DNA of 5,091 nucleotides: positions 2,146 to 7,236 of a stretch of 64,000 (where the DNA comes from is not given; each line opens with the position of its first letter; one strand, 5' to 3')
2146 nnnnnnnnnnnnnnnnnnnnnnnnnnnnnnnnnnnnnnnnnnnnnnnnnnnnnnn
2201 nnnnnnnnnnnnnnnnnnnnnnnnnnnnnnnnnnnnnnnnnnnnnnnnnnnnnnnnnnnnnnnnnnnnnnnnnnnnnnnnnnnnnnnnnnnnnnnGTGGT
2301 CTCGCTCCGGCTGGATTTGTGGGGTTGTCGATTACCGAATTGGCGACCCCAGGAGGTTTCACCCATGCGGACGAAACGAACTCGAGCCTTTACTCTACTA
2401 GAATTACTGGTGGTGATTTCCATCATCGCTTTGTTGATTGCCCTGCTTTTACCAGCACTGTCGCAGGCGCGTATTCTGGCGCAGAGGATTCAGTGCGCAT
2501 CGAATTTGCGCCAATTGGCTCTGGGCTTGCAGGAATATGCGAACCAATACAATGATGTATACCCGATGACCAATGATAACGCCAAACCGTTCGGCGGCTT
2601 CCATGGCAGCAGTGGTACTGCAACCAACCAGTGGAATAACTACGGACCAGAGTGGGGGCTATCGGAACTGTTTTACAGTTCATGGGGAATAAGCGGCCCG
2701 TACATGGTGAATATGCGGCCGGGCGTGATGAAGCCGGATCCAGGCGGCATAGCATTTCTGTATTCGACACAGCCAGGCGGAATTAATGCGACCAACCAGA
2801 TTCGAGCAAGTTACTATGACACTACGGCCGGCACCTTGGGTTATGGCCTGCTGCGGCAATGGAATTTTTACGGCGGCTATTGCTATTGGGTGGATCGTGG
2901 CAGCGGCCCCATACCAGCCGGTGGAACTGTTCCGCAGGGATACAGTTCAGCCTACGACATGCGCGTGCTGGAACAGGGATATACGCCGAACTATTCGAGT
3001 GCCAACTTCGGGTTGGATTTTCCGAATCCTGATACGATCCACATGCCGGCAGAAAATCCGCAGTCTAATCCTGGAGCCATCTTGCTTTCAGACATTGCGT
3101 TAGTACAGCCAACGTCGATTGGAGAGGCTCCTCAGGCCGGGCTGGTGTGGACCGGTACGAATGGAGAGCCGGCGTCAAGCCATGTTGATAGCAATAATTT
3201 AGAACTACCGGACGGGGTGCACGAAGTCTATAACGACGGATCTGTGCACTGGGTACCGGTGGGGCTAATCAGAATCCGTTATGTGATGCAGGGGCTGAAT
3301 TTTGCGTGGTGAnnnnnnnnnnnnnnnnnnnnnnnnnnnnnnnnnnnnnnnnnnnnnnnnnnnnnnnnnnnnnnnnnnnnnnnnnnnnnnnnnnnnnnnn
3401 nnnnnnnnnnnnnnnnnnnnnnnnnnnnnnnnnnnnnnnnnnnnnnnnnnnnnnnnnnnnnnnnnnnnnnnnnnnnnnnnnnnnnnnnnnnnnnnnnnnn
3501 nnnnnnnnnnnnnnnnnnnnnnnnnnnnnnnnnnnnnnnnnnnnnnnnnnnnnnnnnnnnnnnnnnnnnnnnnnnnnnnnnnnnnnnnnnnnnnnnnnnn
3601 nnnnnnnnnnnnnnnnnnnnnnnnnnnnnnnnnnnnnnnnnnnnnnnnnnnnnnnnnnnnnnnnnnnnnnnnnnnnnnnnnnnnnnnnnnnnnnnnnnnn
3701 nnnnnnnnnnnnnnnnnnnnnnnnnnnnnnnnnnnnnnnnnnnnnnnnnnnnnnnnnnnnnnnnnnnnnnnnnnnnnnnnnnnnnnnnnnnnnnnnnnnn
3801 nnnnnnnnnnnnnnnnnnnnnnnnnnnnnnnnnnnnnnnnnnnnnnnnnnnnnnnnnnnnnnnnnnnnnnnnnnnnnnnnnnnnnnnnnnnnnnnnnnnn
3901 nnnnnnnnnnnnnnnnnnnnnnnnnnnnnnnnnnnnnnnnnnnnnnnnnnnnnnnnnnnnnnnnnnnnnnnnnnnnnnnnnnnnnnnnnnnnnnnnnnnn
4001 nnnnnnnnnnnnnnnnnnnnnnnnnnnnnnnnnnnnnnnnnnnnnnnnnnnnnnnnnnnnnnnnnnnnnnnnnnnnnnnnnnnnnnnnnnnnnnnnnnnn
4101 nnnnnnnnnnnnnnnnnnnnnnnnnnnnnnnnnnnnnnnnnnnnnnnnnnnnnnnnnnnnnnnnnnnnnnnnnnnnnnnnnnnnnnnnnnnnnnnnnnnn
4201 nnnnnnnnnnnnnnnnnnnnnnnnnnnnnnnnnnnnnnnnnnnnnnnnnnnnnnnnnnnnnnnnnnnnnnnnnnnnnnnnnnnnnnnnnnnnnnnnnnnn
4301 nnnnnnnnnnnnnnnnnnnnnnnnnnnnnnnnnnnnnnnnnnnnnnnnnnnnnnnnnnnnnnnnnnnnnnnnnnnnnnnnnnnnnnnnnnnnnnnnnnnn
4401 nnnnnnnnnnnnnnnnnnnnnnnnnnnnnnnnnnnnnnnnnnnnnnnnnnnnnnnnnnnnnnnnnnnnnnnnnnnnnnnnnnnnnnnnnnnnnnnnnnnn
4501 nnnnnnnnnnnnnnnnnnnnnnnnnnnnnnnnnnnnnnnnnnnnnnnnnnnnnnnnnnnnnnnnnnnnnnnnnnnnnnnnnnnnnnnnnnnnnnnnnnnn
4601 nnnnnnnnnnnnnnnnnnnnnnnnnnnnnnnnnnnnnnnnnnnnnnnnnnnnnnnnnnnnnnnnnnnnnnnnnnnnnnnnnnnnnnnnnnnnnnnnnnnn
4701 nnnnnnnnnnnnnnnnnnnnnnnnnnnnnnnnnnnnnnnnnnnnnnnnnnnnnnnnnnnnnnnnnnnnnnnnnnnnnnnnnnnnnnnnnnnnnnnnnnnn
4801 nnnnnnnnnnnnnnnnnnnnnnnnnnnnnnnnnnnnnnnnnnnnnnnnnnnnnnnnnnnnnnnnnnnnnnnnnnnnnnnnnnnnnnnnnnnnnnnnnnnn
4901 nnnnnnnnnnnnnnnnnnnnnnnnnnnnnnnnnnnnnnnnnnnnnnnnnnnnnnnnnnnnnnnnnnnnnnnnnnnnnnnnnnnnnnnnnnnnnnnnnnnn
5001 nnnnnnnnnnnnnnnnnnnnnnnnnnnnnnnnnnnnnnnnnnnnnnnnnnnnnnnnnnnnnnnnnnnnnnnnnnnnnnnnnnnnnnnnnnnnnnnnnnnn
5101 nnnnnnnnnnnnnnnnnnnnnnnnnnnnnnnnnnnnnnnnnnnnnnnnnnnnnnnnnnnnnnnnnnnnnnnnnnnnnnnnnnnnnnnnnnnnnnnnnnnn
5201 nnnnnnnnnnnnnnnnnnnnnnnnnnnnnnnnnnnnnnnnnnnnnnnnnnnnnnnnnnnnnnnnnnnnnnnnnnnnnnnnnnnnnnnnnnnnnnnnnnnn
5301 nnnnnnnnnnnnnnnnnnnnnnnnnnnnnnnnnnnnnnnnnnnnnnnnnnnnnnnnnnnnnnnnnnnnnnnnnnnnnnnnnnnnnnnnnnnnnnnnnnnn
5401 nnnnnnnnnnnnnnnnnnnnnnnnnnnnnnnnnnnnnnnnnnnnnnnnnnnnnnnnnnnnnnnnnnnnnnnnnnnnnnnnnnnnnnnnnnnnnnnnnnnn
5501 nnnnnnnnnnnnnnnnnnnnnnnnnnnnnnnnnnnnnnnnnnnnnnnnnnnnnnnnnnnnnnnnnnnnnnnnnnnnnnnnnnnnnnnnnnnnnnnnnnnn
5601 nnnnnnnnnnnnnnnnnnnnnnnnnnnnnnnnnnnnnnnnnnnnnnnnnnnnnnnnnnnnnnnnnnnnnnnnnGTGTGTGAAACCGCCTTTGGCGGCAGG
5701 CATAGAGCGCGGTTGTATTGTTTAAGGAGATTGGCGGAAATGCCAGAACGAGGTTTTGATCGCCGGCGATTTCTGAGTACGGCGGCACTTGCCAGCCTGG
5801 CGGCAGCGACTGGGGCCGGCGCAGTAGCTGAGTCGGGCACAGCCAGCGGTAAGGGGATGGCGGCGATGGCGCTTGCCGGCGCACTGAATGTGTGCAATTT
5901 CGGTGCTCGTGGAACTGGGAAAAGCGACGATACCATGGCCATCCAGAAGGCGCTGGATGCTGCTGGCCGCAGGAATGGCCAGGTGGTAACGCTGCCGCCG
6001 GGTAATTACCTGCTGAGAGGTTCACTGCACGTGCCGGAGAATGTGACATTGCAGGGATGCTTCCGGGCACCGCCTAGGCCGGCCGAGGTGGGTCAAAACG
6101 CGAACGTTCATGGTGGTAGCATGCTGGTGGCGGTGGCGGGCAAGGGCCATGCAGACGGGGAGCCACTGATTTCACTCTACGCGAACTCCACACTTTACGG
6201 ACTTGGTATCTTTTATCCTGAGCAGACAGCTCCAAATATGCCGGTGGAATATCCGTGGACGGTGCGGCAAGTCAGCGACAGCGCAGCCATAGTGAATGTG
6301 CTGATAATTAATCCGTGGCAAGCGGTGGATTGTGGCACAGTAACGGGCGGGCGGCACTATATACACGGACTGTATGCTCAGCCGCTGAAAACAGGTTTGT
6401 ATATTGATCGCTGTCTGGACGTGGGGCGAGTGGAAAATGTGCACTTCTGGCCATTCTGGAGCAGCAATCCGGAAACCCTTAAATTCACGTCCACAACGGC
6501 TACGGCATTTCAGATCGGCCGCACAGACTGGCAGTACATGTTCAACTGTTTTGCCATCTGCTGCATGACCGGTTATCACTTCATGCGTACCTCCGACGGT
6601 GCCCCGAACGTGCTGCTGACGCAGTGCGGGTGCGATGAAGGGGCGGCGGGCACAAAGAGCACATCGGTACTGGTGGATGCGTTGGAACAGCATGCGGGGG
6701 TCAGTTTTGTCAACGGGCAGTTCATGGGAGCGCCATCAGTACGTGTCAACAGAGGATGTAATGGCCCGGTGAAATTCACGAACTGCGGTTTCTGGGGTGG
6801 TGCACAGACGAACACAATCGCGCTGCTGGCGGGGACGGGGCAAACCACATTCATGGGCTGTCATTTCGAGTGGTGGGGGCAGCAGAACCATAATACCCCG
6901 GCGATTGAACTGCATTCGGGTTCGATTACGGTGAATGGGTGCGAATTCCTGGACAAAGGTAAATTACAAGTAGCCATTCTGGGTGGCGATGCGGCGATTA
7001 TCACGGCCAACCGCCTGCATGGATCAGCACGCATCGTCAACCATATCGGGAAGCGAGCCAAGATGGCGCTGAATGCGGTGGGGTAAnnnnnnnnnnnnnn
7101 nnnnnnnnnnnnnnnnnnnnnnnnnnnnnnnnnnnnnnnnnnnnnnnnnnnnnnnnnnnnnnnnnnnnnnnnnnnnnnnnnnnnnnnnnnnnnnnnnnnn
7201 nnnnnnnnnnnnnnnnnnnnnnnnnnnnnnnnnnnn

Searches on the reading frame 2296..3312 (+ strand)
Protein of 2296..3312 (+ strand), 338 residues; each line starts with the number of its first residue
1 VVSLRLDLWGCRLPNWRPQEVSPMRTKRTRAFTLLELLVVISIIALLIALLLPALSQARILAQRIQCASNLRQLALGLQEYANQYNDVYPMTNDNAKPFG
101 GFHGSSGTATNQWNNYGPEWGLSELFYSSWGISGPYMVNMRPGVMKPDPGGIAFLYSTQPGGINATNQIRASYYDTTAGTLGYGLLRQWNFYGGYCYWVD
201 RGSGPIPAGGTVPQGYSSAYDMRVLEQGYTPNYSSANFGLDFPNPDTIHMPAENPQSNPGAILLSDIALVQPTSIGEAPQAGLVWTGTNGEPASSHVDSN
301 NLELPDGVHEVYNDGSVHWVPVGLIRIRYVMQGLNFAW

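Call 47: search_protein_families(library=pfam, proteins=[window:2296-3312:+], max_evalue=0.00001)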
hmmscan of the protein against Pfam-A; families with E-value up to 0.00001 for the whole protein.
window:2296-3312:+ (338 aa): 2 families
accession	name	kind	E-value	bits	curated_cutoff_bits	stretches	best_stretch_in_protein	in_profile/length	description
PF07963.17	N_methyl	-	5.4e-06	26.2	21.2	1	27-52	2-27/27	Prokaryotic N-terminal methylation motif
PF07596.16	SBP_bac_10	-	9.9e-06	26.2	23.3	0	57-113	2-50/268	Protein of unknown function (DUF1559)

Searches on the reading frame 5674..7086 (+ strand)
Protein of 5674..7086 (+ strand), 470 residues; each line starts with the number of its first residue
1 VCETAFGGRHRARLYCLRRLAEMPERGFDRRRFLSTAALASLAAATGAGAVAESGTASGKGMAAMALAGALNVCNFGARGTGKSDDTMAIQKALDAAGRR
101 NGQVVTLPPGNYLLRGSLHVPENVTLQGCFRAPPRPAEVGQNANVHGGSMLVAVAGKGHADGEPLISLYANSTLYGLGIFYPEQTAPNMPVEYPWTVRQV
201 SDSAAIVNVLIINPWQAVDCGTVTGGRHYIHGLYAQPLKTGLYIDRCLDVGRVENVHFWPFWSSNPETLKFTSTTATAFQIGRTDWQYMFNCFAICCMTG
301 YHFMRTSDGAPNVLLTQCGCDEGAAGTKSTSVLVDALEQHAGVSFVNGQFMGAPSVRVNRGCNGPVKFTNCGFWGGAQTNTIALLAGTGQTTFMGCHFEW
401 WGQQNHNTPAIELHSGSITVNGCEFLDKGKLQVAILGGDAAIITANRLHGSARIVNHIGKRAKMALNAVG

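Call 47: search_protein_families(library=pfam, proteins=[window:5674-7086:+], max_evalue=0.00001)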
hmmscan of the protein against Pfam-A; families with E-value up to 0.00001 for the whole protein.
window:5674-7086:+ (470 aa): 1 family
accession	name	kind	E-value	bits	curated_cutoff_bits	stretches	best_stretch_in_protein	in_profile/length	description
PF12708.12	Pect-lyase_RHGA_epim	-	3.2e-13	50.4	27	1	71-134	2-66/213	Rhamnogalacturonase A/epimerase, pectate lyase-like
